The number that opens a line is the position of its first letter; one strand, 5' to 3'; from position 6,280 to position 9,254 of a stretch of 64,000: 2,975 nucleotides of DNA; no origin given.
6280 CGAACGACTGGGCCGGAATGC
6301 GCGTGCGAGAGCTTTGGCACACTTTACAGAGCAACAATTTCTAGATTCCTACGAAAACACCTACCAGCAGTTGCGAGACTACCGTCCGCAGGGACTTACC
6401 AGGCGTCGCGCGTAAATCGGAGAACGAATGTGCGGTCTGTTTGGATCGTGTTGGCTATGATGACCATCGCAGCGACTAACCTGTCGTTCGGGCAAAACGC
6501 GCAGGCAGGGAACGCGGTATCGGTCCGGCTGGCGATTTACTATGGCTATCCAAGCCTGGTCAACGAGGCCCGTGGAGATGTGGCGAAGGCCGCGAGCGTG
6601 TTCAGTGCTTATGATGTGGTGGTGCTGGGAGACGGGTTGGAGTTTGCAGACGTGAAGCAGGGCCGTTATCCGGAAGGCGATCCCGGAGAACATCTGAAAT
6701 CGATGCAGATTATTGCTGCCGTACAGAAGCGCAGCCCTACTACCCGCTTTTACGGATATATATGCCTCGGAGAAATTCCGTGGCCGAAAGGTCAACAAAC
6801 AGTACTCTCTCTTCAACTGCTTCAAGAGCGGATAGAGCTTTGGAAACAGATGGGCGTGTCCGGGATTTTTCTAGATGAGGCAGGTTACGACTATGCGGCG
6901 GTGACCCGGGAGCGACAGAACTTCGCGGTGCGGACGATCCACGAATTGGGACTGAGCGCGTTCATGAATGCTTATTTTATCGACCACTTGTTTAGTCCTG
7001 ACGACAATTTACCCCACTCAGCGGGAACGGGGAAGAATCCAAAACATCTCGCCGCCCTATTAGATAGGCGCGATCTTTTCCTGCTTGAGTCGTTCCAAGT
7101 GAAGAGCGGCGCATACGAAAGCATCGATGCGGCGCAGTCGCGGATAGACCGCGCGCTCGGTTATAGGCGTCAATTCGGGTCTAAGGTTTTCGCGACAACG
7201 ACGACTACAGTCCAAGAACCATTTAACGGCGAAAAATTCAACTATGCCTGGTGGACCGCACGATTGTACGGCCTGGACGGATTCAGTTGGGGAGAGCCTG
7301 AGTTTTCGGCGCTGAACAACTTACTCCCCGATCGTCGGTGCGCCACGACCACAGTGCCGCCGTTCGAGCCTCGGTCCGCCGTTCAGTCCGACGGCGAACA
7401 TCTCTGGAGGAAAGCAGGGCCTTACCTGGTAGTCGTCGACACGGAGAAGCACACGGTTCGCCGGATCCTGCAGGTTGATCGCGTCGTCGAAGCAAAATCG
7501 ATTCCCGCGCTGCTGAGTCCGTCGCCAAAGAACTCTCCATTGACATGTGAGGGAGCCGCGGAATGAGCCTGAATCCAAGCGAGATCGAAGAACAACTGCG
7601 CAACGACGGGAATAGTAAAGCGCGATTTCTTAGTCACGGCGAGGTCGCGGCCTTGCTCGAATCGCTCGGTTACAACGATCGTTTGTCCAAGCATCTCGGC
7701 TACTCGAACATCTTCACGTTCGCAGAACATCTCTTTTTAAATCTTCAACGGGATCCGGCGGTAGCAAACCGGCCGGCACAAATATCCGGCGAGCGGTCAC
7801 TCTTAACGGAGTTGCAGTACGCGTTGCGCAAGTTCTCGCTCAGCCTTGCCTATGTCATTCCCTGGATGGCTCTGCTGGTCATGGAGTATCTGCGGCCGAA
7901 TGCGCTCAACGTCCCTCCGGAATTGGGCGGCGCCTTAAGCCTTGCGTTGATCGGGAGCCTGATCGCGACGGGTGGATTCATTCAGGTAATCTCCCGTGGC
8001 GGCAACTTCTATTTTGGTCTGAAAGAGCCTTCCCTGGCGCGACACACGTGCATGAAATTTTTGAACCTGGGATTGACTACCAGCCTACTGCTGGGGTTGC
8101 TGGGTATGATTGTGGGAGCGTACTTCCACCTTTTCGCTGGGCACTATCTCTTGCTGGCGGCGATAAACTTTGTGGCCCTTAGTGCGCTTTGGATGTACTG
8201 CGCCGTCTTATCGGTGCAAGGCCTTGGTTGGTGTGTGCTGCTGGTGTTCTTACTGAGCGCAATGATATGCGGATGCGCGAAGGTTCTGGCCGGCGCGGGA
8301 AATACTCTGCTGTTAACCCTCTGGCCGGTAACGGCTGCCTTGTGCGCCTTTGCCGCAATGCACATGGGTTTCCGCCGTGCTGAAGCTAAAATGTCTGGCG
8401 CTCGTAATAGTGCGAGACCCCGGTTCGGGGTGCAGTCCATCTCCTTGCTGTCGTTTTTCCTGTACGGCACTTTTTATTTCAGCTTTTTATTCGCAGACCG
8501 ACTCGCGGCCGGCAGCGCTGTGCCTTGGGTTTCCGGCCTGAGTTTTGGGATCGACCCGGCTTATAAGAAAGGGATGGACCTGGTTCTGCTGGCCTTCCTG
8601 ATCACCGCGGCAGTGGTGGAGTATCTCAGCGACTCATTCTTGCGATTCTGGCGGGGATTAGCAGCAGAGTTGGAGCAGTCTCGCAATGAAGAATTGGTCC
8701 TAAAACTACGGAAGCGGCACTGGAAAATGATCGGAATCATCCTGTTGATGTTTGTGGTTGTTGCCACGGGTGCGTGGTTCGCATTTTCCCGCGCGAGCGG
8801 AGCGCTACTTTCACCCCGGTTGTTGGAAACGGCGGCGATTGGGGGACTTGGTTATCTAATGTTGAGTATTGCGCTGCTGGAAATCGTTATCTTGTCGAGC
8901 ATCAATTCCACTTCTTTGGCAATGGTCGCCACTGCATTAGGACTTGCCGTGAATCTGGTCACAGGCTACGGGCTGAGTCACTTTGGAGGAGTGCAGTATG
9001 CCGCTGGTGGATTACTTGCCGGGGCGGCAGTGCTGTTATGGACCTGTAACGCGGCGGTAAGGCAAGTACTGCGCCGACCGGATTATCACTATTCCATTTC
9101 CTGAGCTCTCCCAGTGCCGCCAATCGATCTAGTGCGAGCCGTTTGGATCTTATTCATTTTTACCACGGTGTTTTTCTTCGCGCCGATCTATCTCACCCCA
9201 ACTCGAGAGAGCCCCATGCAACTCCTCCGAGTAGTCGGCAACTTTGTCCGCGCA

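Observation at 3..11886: Pel/GAG-like cationic exopolysaccharide operon with a non-canonical export module (adaptor + ExeA ATPase instead of PelBCDE)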

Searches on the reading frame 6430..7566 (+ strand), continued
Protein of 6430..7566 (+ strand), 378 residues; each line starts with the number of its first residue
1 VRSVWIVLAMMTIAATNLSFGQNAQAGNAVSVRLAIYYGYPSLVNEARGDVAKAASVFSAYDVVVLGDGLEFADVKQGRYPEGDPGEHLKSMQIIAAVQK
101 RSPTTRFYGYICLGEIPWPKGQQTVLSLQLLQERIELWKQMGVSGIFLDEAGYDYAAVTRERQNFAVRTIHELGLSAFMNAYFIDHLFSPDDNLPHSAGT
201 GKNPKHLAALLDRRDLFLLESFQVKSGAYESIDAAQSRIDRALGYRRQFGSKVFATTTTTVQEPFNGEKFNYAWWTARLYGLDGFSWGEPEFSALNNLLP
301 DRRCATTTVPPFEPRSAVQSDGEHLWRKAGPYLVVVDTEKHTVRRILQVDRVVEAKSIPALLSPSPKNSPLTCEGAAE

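Call 68: search_solved_structures(query=A6, max_evalue=10, show_alignments=2)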
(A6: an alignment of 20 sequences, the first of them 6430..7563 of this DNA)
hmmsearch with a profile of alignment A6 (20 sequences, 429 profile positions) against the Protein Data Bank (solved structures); distinct sequences matched with E-value up to 10: 10.
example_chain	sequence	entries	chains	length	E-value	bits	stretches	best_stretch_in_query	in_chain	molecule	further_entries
1jf6_A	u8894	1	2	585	0.27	13.1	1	165-234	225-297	ALPHA AMYLASE II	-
1wzm_A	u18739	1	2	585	0.36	12.6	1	165-231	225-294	Alpha-amylase II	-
1g1y_A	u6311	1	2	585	0.36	12.6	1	165-231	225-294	ALPHA-AMYLASE II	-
1bvz_A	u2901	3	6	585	0.36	12.6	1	165-231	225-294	PROTEIN (ALPHA-AMYLASE II) | ALPHA-AMYLASE II | Neopullulanase 2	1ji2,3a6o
1wzk_A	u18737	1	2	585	0.36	12.6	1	165-231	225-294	Alpha-amylase II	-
1wzl_A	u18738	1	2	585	0.36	12.6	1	165-231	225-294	Alpha-amylase II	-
1vfm_A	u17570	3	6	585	0.37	12.6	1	165-231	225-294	Neopullulanase 2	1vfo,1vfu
1jib_A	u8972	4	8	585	0.37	12.6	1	165-231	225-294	NEOPULLULANASE | ALPHA-AMYLASE II | Neopullulanase 2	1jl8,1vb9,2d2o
1jf5_A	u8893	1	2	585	0.48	12.3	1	165-230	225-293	ALPHA AMYLASE II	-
2ze3_A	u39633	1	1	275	2.2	10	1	129-180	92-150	DFA0005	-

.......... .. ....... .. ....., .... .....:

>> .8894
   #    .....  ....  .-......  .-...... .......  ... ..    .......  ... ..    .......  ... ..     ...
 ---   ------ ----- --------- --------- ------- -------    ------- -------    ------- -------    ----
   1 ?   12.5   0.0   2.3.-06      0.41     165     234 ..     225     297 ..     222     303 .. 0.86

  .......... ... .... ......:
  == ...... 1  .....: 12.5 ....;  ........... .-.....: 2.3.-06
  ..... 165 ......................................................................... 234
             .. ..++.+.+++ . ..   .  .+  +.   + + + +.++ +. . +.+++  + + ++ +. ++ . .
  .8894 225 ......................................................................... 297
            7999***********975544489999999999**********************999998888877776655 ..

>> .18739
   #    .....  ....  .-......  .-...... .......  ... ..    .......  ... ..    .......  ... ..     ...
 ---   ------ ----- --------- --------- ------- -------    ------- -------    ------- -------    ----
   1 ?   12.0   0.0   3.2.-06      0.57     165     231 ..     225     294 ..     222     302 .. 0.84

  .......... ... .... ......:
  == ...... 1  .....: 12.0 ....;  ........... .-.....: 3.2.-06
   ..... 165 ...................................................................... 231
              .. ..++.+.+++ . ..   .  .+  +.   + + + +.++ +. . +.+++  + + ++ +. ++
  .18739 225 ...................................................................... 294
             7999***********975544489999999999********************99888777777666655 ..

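Call 69: search_protein_families(library=pfam, proteins=[L033:10001-11014:+, L037:9986-10990:+, L039:835-1872:+, L042:9992-10957:+, L047:9992-10957:+, L050:9843-10667:+, L055:3664-4416:+, L056:1280-2452:+, L062:9872-10918:+, L064:9800-10918:+], max_evalue=0.1)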
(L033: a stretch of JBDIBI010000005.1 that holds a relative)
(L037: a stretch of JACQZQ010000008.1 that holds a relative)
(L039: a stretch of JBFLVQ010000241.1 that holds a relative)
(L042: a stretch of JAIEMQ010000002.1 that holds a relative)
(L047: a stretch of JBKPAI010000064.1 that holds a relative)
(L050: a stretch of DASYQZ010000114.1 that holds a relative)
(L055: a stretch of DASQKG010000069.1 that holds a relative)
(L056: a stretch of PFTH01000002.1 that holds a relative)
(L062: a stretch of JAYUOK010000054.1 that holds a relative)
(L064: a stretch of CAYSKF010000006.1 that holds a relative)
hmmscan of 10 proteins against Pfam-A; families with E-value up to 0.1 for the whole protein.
L033:10001-11014:+ (338 aa): 1 family
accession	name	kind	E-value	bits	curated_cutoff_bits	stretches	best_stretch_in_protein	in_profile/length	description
PF12138.14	Spherulin4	-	4.1e-05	23.7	30.2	1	72-169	28-127/239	Spherulation-specific family 4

L037:9986-10990:+ (335 aa): 1 family
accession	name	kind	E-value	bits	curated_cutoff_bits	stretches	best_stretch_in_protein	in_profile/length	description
PF12138.14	Spherulin4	-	0.0011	19.1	30.2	1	73-148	30-107/239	Spherulation-specific family 4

L039:835-1872:+ (346 aa): 1 family
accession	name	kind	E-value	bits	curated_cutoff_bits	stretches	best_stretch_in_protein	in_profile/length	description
PF12138.14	Spherulin4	-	0.0025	17.8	30.2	1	74-159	27-108/239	Spherulation-specific family 4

L042:9992-10957:+ (322 aa): 1 family
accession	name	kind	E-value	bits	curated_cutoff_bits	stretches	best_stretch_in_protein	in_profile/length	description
PF12138.14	Spherulin4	-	1.3e-05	25.3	30.2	1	78-152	34-111/239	Spherulation-specific family 4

L047:9992-10957:+ (322 aa): 1 family
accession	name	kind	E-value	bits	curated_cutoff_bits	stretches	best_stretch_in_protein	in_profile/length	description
PF12138.14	Spherulin4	-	0.012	15.6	30.2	1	96-137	64-108/239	Spherulation-specific family 4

L050:9843-10667:+ (275 aa): 1 family
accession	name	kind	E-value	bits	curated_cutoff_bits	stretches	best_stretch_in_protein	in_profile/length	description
PF12138.14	Spherulin4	-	0.0036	17.3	30.2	1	97-138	64-108/239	Spherulation-specific family 4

L055:3664-4416:+ (251 aa): 1 family
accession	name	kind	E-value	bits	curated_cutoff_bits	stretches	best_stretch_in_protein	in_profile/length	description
PF12138.14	Spherulin4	-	2.2e-05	24.5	30.2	1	25-122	7-110/239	Spherulation-specific family 4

L056:1280-2452:+ (391 aa): 1 family
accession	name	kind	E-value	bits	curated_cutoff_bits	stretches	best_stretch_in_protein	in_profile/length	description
PF00404.24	Dockerin_1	-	0.09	13.4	22.9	0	355-384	22-51/57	Dockerin type I domain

L062:9872-10918:+ (349 aa): 1 family
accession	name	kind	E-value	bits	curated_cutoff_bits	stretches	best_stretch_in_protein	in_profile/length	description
PF12138.14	Spherulin4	-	0.006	16.6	30.2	1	104-160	50-107/239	Spherulation-specific family 4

L064:9800-10918:+ (373 aa): 2 families
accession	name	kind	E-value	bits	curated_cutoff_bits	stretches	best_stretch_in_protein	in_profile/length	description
PF12138.14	Spherulin4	-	4e-05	23.7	30.2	1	122-184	51-108/239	Spherulation-specific family 4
PF18559.7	Exop_C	-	0.01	16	26.1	1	127-186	77-137/155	Galactose-binding domain-like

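Call 73: search_protein_families(library=pfam, proteins=[L031:10003-11109:-, L047:14261-16765:-, L024:16829-17881:+, L024:17947-19833:+, L016:14453-15733:+, L015:14722-16377:+, L029:17362-18837:+, L036:1785-3653:+, L042:16829-18685:+, L050:14953-16761:-], max_evalue=0.001)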
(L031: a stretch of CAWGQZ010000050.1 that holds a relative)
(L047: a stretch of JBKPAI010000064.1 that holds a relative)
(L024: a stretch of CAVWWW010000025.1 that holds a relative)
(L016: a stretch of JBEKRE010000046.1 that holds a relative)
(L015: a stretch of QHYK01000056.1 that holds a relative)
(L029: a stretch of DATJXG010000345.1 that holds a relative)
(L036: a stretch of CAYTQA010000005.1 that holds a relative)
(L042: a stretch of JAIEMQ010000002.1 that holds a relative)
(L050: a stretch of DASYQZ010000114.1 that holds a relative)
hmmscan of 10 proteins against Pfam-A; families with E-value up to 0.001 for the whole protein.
L031:10003-11109:- (369 aa): 7 families
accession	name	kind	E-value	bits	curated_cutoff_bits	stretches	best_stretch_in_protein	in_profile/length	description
PF00196.25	GerE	-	1.4e-16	60.3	23.5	1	186-239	2-55/57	Bacterial regulatory proteins, luxR family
PF00072.30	Response_reg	-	1.6e-10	41.6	30.2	1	35-148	1-110/111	Response regulator receiver domain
PF08238.18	Sel1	-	2.6e-07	31.4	30.7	1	280-308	1-29/36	Sel1 repeat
PF08281.18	Sigma70_r4_2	-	1.1e-06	28.6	25.7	1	199-228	24-53/54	Sigma-70, region 4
PF04545.22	Sigma70_r4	-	9.9e-05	22.2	24.1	1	186-229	4-48/50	Sigma-70, region 4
PF13384.12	HTH_23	-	0.00016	21.9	24.6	1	190-221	6-37/50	Homeodomain-like domain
PF13412.12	HTH_24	-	0.00038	20.4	21.9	0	200-222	14-38/48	Winged helix-turn-helix DNA-binding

L047:14261-16765:- (835 aa): 4 families
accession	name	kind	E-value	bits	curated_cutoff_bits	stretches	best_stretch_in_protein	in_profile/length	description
PF03537.19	Glyco_hydro_114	-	7.8e-87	290.8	27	1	609-825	2-229/231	Glycoside-hydrolase family GH114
PF17957.7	Big_7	-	3.2e-34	117.8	24.1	2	505-573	1-70/70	Bacterial Ig domain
PF07081.18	DUF1349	-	6.4e-09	36.2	32.4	0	60-195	20-161/179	Protein of unknown function (DUF1349)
PF07495.19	Y_Y_Y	-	9.8e-06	25.8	26.6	0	554-592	28-62/65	Y_Y_Y domain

L024:16829-17881:+ (351 aa): 7 families
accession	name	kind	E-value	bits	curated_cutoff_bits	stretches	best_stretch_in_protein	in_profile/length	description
PF01370.27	Epimerase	-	3.1e-64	217.1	20.9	1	12-249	2-240/240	NAD dependent epimerase/dehydratase family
PF16363.11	GDP_Man_Dehyd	-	1.7e-55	189.3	27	1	12-311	1-331/332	GDP-mannose 4,6 dehydratase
PF01073.25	3Beta_HSD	-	1.7e-24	86.8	22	1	12-238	1-233/280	3-beta hydroxysteroid dehydrogenase/isomerase family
PF02719.21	Polysacc_synt_2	-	4.3e-15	56.1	20.2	1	12-271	2-251/293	Polysaccharide biosynthesis protein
PF13460.12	NAD_binding_10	-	4.7e-10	40.1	27.2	1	15-161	1-131/184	NAD(P)H-binding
PF07993.18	NAD_binding_4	-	2.1e-08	34.1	20.1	1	67-200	80-228/258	Male sterility protein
PF04321.23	RmlD_sub_bind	-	4.4e-08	33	27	1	11-163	3-138/287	RmlD substrate binding domain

L024:17947-19833:+ (629 aa): 4 families
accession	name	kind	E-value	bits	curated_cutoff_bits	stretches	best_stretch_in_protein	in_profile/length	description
PF01380.27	SIS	-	2.2e-58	196.2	25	2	306-430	5-130/131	SIS domain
PF13522.11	GATase_6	-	1.7e-18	67.3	27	1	70-187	9-109/130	Glutamine amidotransferase domain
PF13537.11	GATase_7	-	3.5e-15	56.5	25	1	88-210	10-122/123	Glutamine amidotransferase domain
PF13230.11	GATase_4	-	7.1e-06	25.6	23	1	61-166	61-163/272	Glutamine amidotransferases class-II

L016:14453-15733:+ (427 aa): 1 family
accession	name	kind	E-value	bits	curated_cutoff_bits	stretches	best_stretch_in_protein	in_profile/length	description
PF12138.14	Spherulin4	-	5.9e-27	95.2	30.2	1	39-268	2-238/239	Spherulation-specific family 4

L015:14722-16377:+ (552 aa): 1 family
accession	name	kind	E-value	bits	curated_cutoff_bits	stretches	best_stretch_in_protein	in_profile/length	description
PF00962.28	A_deaminase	-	2.2e-24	86.6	27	1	277-501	115-324/330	Adenosine deaminase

L029:17362-18837:+ (492 aa): 1 family
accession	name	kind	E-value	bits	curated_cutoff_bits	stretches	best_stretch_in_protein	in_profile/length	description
PF07642.17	BBP2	-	2.2e-82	277.5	26.2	1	149-486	2-339/339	Putative beta-barrel porin-2, OmpL-like. bbp2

L036:1785-3653:+ (623 aa): 2 families
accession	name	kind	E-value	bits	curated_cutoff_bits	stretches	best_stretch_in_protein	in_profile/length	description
PF00723.27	Glyco_hydro_15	-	2.1e-68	231.6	22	1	240-604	2-426/427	Glycosyl hydrolases family 15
PF19291.4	TREH_N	-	3.7e-12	46.4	23.1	1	16-183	15-165/211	Trehalase-like, N-terminal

L042:16829-18685:+ (619 aa): 7 families
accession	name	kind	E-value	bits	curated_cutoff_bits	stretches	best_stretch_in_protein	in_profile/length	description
PF00441.29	Acyl-CoA_dh_1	-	3.4e-34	118.6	22.4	1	276-439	1-145/150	Acyl-CoA dehydrogenase, C-terminal domain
PF02771.21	Acyl-CoA_dh_N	-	1.5e-32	112.7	22.9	1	40-152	1-113/113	Acyl-CoA dehydrogenase, N-terminal domain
PF21263.2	Acyl-CoA-dh_C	-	4.2e-31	107.6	27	1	490-591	2-96/96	Acyl-CoA dehydrogenase, C-terminal domain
PF02770.24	Acyl-CoA_dh_M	-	4.8e-19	68.8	33.3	1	156-264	1-97/97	Acyl-CoA dehydrogenase, middle domain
PF08028.16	Acyl-CoA_dh_2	-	5.2e-10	40.2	22.7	1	305-432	15-133/134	Acyl-CoA dehydrogenase, C-terminal domain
PF21343.2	ACAD9-ACADV_C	-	2.2e-06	28.4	27.8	1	500-568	23-91/120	ACAD9/ACADV, C-terminal domain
PF22924.1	ACOX_C_alpha1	-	5.6e-06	26.7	27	1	295-434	13-159/169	Acyl-CoA oxidase, C-alpha1 domain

L050:14953-16761:- (603 aa): 2 families
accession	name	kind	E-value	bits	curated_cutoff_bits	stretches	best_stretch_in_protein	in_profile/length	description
PF02541.22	Ppx-GppA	-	1.7e-59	202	27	1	25-315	2-284/285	Ppx/GppA phosphatase family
PF21447.3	Ppx-GppA_III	-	1.6e-33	116.4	27.3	1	329-486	1-157/177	Ppx/GppA phosphatase, domain III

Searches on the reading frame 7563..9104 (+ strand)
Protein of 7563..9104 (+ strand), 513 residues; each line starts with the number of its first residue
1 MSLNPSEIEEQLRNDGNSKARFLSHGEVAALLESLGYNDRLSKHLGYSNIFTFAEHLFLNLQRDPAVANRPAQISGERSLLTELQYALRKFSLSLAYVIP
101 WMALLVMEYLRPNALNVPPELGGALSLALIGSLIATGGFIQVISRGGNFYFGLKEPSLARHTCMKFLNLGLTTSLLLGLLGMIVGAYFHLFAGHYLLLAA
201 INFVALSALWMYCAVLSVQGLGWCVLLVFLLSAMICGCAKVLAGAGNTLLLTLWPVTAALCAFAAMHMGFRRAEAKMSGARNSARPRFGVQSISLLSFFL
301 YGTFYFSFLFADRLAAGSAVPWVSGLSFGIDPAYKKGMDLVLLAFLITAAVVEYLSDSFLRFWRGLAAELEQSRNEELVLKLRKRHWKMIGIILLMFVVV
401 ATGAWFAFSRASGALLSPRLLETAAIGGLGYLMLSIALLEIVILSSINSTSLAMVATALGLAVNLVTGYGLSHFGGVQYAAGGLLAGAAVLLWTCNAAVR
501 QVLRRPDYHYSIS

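Call 3: search_protein_families(library=pfam, proteins=[window:7563-9104:+], max_evalue=0.01)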
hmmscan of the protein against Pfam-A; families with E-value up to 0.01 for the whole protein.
window:7563-9104:+ (513 aa): 0 families

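Call 4: search_protein_families(library=ncbifam, proteins=[window:7563-9104:+], max_evalue=0.01)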
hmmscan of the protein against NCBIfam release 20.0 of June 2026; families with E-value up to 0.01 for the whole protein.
window:7563-9104:+ (513 aa): 0 families

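Call 6: search_protein_families(library=pfam, proteins=[window:7563-9104:+], max_evalue=10)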
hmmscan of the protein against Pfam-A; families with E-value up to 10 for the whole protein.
window:7563-9104:+ (513 aa): 0 families

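Call 19: find_homologous_proteins(query=window:7563-9104:+, max_evalue=0.001)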
Query window:7563-9104:+ (513 aa): 149 proteins with E <= 0.001 among 8000 candidates; the best 120 are listed.
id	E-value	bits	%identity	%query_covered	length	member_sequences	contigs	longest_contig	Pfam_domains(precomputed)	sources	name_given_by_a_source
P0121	0.0e+0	1107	100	100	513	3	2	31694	-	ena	-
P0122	9.4e-248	841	76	100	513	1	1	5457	-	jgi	jgi:hypothetical protein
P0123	2.0e-246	837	75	100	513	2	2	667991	PF16933.11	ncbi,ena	-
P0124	5.7e-243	825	75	100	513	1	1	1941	-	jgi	jgi:hypothetical protein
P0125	7.9e-243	825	75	100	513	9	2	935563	-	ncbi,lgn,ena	ncbi:MAG: hypothetical protein WBQ89_12665 [Candidatus Acidiferrum sp.]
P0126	5.9e-242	822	75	100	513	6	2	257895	-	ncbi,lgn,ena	-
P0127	5.7e-241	819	75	100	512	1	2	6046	-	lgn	-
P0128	8.6e-240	815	74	100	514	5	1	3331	-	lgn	-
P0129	1.1e-238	811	74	100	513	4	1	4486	-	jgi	jgi:hypothetical protein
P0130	1.8e-237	807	73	100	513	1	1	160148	-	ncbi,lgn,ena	-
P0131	2.1e-237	807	74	100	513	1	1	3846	-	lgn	-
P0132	1.7e-236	804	73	100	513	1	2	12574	-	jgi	jgi:hypothetical protein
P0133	8.8e-236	802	74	100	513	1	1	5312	-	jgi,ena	-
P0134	1.6e-235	801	73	100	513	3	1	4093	-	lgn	-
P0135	2.5e-235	800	74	100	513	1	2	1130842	-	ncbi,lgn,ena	-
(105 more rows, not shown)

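Call 22: search_protein_families(library=pfam, alignment_id=A2, max_evalue=1)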
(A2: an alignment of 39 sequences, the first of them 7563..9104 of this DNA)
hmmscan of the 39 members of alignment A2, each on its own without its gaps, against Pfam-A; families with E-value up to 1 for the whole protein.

A. member 1, window:7563-9104:+ (513 aa): 0 families

B. families by the number of members that match (of 39 scanned): 10 families
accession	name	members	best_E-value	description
PF16933.10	PelG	2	1.7e-05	Putative exopolysaccharide Exporter (EPS-E)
PF11346.13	DUF3149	2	0.064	Protein of unknown function (DUF3149)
PF07760.16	DUF1616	1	0.048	Protein of unknown function (DUF1616)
PF17939.6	TetR_C_30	1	0.16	Tetracyclin repressor-like, C-terminal domain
PF20501.3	MbhE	1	0.18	MBH, subunit E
PF15086.11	UPF0542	1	0.2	Uncharacterised protein family UPF0542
PF17617.7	US10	1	0.22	Viral unique short region 10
PF10895.14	DUF2715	1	0.23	Domain of unknown function (DUF2715)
PF05749.17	Rubella_E2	1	0.28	Rubella membrane glycoprotein E2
PF23305.1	DUF7082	1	0.29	Domain of unknown function (DUF7082)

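Call 31: search_solved_structures(query=A2, max_evalue=10, show_alignments=2)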
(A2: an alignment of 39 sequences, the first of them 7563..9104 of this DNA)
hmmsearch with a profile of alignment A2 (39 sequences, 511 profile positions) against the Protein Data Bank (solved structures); distinct sequences matched with E-value up to 10: 0.

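Call 43: search_protein_representatives(alignment_id=A2)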
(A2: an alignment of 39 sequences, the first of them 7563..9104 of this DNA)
Query: 39 sequences, 511 profile positions. Proteins with E-value up to 0.001 (for the whole library): 573; up to 1e-10: 372; up to 1e-30: 143. The best 150 are listed.
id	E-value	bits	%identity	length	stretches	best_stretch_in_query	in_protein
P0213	2.3e-248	841.4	-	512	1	3-511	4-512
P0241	6.7e-143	493.5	-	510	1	14-510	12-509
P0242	5.3e-140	483.9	-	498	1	8-510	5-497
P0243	3.8e-127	441.5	-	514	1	8-508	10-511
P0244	1.5e-125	436.2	-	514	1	3-508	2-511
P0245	9.9e-125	433.5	-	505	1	9-508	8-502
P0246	4.0e-113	395.2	-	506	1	5-509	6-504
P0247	1.7e-109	383.2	-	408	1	102-509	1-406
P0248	6.5e-106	371.4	-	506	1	7-508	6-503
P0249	3.4e-105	369.1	-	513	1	6-507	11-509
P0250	5.7e-103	361.7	-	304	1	1-221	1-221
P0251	1.7e-101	356.9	-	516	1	4-508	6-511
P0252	7.0e-101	354.8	-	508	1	6-509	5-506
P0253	6.3e-99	348.4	-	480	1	16-507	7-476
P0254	4.3e-96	339.0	-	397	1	113-508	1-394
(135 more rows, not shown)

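Call 45: search_protein_families(library=pfam, alignment_id=A3, max_evalue=0.01)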
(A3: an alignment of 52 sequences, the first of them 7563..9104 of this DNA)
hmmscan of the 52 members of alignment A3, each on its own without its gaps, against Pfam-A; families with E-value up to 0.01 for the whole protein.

A. member 1, window:7563-9104:+ (513 aa): 0 families

B. families by the number of members that match (of 52 scanned): 5 families
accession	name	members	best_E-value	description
PF16933.10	PelG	19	2.8e-15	Putative exopolysaccharide Exporter (EPS-E)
PF13782.11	SpoVAB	1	0.0021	Stage V sporulation protein AB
PF10745.14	DUF2530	1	0.0044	Protein of unknown function (DUF2530)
PF11108.13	Phage_glycop_gL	1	0.0076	Viral glycoprotein L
PF13763.11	DUF4167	1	0.0099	Domain of unknown function (DUF4167)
